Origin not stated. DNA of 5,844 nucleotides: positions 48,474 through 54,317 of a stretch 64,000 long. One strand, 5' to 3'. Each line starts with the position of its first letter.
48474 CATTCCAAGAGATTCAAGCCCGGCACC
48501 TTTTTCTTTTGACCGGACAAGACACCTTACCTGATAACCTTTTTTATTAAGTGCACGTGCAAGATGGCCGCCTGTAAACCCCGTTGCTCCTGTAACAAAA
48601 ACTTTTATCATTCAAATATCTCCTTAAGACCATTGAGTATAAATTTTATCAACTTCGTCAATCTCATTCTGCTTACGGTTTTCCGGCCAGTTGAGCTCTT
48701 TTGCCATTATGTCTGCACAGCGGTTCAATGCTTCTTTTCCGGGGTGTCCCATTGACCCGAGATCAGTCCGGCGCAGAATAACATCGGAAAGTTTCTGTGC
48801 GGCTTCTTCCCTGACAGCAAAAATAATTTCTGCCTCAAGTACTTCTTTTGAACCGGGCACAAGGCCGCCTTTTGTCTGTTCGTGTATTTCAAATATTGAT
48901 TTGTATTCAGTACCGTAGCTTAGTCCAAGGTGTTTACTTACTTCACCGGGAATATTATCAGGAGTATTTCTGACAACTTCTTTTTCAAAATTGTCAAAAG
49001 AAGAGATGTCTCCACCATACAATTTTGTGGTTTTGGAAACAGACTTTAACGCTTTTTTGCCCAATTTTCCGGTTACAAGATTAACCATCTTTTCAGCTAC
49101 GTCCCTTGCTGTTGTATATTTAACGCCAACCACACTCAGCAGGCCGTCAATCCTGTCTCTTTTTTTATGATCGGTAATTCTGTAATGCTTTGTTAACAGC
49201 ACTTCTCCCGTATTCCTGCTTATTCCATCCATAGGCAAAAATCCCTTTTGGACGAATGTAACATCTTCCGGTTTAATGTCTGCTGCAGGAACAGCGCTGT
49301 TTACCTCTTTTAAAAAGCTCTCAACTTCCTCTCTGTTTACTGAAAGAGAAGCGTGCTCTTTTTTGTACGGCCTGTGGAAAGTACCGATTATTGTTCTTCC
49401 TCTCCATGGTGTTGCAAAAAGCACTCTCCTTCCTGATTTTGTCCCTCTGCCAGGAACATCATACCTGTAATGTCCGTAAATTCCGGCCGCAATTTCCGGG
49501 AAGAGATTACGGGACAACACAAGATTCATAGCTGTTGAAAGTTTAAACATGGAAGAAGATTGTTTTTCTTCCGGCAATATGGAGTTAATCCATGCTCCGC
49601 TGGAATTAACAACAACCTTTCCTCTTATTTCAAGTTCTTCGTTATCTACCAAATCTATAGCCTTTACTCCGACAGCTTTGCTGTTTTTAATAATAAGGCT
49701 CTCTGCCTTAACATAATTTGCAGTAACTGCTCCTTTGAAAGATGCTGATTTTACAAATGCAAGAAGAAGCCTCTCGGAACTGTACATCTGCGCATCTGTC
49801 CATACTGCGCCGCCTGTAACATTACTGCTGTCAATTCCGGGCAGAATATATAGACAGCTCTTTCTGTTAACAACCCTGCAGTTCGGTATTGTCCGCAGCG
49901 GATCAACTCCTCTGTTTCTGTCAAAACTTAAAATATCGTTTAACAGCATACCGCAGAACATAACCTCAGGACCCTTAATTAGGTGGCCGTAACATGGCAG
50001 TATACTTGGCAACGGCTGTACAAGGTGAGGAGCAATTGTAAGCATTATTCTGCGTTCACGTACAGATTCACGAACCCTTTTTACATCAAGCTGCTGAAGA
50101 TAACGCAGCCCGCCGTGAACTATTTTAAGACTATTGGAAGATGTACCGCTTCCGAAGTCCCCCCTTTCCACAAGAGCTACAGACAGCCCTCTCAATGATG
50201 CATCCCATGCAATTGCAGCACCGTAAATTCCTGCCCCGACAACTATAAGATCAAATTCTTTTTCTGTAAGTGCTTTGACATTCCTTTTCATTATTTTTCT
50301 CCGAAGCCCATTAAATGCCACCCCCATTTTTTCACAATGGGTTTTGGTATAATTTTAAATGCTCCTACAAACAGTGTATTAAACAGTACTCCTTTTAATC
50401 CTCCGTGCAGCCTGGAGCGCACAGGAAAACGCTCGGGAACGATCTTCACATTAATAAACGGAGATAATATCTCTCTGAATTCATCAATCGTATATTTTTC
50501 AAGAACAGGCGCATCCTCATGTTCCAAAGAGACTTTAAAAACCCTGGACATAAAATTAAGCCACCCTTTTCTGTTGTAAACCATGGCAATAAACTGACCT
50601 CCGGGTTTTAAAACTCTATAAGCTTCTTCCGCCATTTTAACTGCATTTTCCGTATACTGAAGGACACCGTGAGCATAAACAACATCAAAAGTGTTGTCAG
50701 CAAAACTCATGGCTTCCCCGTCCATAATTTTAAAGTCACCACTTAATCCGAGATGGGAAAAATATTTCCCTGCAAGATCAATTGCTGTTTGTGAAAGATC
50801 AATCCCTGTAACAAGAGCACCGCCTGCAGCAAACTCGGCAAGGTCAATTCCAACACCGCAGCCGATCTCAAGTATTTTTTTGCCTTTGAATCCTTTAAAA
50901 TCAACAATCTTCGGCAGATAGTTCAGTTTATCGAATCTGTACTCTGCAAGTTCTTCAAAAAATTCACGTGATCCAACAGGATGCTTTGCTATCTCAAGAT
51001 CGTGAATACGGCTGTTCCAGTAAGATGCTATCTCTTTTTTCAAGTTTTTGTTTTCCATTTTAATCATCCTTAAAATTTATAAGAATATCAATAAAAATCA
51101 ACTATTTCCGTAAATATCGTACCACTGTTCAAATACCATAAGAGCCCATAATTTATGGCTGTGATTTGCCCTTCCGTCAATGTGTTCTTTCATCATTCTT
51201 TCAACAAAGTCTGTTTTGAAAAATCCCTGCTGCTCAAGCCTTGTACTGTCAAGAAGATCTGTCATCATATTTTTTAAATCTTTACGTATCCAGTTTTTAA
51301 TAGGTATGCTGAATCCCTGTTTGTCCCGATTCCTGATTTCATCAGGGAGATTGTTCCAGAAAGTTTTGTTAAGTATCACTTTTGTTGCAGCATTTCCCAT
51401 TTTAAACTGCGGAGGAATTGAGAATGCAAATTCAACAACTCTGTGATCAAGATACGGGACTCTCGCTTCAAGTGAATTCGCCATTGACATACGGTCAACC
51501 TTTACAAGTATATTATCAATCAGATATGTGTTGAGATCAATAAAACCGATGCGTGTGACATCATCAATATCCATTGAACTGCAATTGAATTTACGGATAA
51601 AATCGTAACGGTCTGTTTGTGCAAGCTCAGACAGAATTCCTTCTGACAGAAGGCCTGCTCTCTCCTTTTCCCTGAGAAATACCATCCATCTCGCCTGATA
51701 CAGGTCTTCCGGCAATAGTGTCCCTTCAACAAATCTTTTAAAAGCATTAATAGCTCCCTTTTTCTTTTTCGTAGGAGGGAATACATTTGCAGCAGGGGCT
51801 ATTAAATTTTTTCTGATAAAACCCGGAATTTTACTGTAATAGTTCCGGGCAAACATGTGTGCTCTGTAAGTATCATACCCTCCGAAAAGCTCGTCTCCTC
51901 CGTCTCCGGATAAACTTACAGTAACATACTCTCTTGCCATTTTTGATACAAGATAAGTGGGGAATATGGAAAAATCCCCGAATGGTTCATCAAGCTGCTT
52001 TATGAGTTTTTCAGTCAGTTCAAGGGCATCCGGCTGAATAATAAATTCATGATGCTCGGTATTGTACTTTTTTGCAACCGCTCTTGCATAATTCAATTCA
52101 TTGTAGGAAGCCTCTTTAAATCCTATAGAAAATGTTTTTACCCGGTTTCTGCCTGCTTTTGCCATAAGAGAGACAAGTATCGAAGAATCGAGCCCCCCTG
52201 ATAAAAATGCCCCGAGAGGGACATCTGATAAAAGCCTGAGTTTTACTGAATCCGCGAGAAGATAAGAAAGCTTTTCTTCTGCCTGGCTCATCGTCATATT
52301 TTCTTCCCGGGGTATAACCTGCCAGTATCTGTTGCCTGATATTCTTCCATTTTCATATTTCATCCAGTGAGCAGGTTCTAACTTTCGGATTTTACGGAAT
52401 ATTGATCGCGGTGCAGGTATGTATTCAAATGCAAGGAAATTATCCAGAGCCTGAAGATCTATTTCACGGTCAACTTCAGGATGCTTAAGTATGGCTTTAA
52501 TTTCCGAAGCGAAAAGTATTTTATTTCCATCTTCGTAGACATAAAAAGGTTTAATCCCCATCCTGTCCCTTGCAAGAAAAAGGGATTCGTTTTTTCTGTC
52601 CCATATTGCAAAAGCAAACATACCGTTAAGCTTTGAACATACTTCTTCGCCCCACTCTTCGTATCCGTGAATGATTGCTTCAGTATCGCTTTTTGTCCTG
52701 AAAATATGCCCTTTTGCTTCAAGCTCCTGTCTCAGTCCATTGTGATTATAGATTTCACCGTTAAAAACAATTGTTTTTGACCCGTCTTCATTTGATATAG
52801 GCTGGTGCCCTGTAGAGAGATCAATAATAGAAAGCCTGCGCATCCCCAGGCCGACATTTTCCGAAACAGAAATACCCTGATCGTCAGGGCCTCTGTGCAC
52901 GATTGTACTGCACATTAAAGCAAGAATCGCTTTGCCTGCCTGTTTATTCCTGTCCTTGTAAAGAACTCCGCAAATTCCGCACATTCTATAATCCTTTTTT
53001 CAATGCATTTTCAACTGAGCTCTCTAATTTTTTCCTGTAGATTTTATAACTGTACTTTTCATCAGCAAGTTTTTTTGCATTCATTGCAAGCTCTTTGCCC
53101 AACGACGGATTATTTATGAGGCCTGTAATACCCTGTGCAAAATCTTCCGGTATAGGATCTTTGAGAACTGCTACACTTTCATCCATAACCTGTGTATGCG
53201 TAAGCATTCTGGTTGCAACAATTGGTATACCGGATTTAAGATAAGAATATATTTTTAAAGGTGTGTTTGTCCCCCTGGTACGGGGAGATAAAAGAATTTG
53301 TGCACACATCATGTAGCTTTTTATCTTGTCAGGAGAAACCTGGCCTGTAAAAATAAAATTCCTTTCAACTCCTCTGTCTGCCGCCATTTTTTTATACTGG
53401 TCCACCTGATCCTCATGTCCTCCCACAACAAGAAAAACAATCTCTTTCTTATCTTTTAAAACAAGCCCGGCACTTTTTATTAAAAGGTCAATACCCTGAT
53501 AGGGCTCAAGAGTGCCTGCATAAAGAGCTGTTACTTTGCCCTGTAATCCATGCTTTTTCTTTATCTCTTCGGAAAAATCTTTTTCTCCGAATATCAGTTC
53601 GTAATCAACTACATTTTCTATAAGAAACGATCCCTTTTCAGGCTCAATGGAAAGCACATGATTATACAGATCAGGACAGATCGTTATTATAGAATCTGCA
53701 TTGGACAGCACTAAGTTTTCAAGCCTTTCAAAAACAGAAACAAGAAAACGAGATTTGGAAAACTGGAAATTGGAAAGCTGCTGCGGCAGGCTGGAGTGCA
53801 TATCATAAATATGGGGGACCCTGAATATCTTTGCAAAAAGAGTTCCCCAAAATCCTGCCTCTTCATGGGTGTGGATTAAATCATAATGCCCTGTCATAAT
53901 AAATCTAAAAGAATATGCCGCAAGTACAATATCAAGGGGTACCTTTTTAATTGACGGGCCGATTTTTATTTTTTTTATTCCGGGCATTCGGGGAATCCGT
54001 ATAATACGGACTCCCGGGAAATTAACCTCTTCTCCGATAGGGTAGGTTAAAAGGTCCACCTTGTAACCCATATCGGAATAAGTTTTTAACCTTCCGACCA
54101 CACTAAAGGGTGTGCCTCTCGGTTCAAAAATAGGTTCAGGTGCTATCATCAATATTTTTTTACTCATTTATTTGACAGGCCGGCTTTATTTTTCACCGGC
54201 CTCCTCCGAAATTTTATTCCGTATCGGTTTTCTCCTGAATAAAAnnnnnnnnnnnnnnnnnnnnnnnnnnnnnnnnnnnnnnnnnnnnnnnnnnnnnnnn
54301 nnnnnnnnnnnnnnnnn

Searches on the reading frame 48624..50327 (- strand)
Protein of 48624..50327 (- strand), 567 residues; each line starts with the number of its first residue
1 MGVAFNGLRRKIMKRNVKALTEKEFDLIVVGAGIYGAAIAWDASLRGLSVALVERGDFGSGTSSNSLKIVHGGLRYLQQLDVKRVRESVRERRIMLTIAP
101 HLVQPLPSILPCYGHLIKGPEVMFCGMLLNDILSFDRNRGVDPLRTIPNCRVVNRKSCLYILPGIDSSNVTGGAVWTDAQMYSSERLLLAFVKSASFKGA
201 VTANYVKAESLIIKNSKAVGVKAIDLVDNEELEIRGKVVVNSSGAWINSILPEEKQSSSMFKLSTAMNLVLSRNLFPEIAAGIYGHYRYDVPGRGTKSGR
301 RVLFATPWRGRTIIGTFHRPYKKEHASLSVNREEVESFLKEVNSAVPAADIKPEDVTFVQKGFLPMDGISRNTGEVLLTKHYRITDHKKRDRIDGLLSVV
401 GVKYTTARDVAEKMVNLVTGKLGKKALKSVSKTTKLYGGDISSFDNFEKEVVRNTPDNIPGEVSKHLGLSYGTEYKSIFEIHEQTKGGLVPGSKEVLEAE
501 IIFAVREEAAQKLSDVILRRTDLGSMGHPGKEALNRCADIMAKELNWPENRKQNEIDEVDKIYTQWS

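Call 6: search_protein_families(library=pfam, proteins=[window:48624-50327:-], max_evalue=0.001)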
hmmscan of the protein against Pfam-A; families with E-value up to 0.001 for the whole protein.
window:48624-50327:- (567 aa): 5 families
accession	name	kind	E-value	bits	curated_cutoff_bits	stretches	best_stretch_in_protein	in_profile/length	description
PF01266.30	DAO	-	2.2e-35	123.3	27.9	1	26-368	1-316/353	FAD dependent oxidoreductase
PF16901.10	DAO_C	-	2.9e-23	82.5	31.4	1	430-552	2-126/126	C-terminal domain of alpha-glycerophosphate oxidase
PF00890.30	FAD_binding_2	-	1e-05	25.3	20.4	0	26-65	1-40/414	FAD binding domain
PF13450.12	NAD_binding_8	-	4.5e-05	24.1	21.9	1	29-64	1-36/68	NAD(P)-binding Rossmann-like domain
PF12831.13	FAD_oxidored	-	0.00071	19.4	27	0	26-74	1-49/416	FAD dependent oxidoreductase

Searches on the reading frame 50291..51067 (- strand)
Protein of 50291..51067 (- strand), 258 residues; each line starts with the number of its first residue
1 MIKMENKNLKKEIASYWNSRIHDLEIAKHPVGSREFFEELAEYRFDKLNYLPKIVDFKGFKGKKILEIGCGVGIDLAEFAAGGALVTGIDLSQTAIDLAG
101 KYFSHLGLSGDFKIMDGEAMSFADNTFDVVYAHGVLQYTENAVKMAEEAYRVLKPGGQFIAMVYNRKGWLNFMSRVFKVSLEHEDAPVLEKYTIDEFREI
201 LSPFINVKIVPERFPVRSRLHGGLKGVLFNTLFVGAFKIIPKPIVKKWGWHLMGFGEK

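Call 6: search_protein_families(library=pfam, proteins=[window:50291-51067:-], max_evalue=0.001)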
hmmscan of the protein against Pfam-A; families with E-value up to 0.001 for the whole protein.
window:50291-51067:- (258 aa): 11 families
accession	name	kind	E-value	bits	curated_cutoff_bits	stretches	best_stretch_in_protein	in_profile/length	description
PF08241.18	Methyltransf_11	-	2.2e-22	79.9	21.2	1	66-160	1-94/95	Methyltransferase domain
PF13649.12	Methyltransf_25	-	6.8e-21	75.2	27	1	65-157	1-97/97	Methyltransferase domain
PF13847.12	Methyltransf_31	-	1.5e-17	64.1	27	1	61-169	3-117/145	Methyltransferase domain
PF08242.18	Methyltransf_12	-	2.2e-15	57.6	30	1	66-159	1-98/98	Methyltransferase domain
PF13489.12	Methyltransf_23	-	4.5e-13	49.7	27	1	46-167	11-122/164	Methyltransferase domain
PF01209.24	Ubie_methyltran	-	2e-09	37.6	20.1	1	60-166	46-156/233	ubiE/COQ5 methyltransferase family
PF05175.20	MTS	-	5.6e-06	26.5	23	1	61-178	31-155/170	Methyltransferase small domain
PF06325.19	PrmA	-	1.2e-05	25.5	22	1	61-161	161-258/296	Ribosomal protein L11 methyltransferase (PrmA)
PF02353.26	CMAS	-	6.7e-05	22.8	27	1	47-161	50-164/273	Mycolic acid cyclopropane synthetase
PF05724.17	TPMT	-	0.00013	22.2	26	1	58-99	34-75/218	Thiopurine S-methyltransferase (TPMT)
PF07021.18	MetW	-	0.0008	19.5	21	0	61-153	13-102/193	Methionine biosynthesis protein MetW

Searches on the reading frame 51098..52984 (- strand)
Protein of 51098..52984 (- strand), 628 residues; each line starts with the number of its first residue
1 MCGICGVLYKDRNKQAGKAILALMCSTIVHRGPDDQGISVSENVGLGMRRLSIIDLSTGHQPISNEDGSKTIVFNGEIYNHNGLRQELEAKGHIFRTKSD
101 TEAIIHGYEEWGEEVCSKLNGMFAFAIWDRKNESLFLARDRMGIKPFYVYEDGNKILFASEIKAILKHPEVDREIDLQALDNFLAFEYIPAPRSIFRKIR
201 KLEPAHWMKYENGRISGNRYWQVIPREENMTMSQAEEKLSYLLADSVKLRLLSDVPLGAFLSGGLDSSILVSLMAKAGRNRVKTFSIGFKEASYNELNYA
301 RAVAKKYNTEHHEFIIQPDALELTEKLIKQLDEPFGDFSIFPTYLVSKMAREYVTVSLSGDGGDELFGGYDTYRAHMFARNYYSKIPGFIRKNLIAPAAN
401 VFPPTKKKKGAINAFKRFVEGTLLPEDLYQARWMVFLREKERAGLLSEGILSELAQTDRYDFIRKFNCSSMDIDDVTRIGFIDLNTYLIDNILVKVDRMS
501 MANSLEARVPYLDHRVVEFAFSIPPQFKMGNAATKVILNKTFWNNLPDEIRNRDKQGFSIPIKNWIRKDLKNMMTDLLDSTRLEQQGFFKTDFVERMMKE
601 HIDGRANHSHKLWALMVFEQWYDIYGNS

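Call 6: search_protein_families(library=pfam, proteins=[window:51098-52984:-], max_evalue=0.001)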
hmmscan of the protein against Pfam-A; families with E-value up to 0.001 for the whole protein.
window:51098-52984:- (628 aa): 5 families
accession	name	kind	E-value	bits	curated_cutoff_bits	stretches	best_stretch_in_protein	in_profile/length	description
PF00733.27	Asn_synthase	-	2e-103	347.2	21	1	239-622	2-353/354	Asparagine synthase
PF13537.11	GATase_7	-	4e-50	169.4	25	1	49-166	2-122/123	Glutamine amidotransferase domain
PF13522.11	GATase_6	-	1.8e-44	151.3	27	1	33-161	1-130/130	Glutamine amidotransferase domain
PF12481.13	DUF3700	-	5.3e-05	23.2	27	1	113-166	123-176/228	Aluminium induced protein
PF06508.19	QueC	-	0.00011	22.3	22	1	260-316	5-60/210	Queuosine biosynthesis protein QueC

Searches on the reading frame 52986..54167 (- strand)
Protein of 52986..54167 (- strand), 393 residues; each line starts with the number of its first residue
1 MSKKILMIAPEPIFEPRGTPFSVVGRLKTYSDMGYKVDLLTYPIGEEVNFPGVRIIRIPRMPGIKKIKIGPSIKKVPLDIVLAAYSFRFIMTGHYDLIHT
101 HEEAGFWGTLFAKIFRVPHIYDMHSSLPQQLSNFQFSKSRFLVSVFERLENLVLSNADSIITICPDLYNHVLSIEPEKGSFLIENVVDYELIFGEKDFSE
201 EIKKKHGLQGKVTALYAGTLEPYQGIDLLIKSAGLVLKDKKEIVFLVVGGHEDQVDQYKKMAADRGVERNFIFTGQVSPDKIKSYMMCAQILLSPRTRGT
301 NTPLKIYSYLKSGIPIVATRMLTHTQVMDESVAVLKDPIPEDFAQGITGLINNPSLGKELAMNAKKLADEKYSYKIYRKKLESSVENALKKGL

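Call 6: search_protein_families(library=pfam, proteins=[window:52986-54167:-], max_evalue=0.001)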
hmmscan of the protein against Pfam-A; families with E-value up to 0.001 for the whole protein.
window:52986-54167:- (393 aa): 4 families
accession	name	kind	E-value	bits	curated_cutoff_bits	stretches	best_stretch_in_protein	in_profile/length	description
PF00534.26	Glycos_transf_1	-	7.6e-23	81.3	26.4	1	199-366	2-171/172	Glycosyl transferases group 1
PF13692.12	Glyco_trans_1_4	-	1.1e-18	68.3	27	1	213-353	3-142/142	Glycosyl transferases group 1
PF13579.12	Glyco_trans_4_4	-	3.9e-11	44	29.7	1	30-171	14-142/158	Glycosyl transferase 4-like domain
PF13439.12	Glyco_transf_4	-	5.1e-11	43.3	28.5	1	31-188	16-167/170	Glycosyltransferase Family 4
